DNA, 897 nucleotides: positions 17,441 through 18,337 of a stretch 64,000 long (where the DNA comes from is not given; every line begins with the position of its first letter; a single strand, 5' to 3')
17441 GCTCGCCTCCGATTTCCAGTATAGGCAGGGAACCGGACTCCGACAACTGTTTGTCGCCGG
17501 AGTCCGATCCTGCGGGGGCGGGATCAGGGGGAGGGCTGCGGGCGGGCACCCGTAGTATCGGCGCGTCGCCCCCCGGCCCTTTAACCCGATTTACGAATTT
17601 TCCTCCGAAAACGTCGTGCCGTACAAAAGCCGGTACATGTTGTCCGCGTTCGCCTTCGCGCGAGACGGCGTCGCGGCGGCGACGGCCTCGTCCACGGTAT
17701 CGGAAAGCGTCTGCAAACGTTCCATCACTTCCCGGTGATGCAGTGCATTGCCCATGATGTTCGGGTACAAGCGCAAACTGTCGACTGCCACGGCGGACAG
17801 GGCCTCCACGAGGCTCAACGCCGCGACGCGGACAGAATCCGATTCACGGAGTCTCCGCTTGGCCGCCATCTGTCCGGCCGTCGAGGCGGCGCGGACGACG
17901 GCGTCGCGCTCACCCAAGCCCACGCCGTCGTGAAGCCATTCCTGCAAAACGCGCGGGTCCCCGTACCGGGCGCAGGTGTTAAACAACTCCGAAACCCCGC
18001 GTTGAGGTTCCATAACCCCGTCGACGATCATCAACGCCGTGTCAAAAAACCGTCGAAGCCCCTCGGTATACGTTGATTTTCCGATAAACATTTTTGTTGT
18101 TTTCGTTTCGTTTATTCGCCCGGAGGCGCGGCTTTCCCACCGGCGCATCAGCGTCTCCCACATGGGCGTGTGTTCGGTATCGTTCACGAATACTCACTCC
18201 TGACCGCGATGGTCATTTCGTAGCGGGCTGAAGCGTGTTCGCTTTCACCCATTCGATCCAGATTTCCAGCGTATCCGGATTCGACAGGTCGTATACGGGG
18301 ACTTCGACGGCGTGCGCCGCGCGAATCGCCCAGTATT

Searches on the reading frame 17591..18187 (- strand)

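Call 10: search_protein_families(library=pfam, proteins=[window:17591-18187:-], max_evalue=0.01)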
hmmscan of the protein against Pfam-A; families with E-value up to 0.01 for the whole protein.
window:17591-18187:- (198 aa): 1 family
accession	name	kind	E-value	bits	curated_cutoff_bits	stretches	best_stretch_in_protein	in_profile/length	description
PF21713.2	DncV_C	-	0.0084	16.5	28.4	0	136-177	73-114/135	Cyclic GMP-AMP synthase, C-terminal domain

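Call 11: search_protein_families(library=phrogs, proteins=[window:17591-18187:-], max_evalue=0.001)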
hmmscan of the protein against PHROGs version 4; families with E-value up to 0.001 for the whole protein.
window:17591-18187:- (198 aa): 0 families

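Call 18: search_protein_families(library=padloc, proteins=[window:17591-18187:-], max_evalue=1)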
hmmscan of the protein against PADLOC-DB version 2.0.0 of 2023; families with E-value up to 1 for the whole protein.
window:17591-18187:- (198 aa): 1 family
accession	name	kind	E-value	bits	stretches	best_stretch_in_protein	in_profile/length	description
PDLC00821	Cyclase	-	0.0066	13.1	1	135-185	345-395/434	oligonucleotide-cyclase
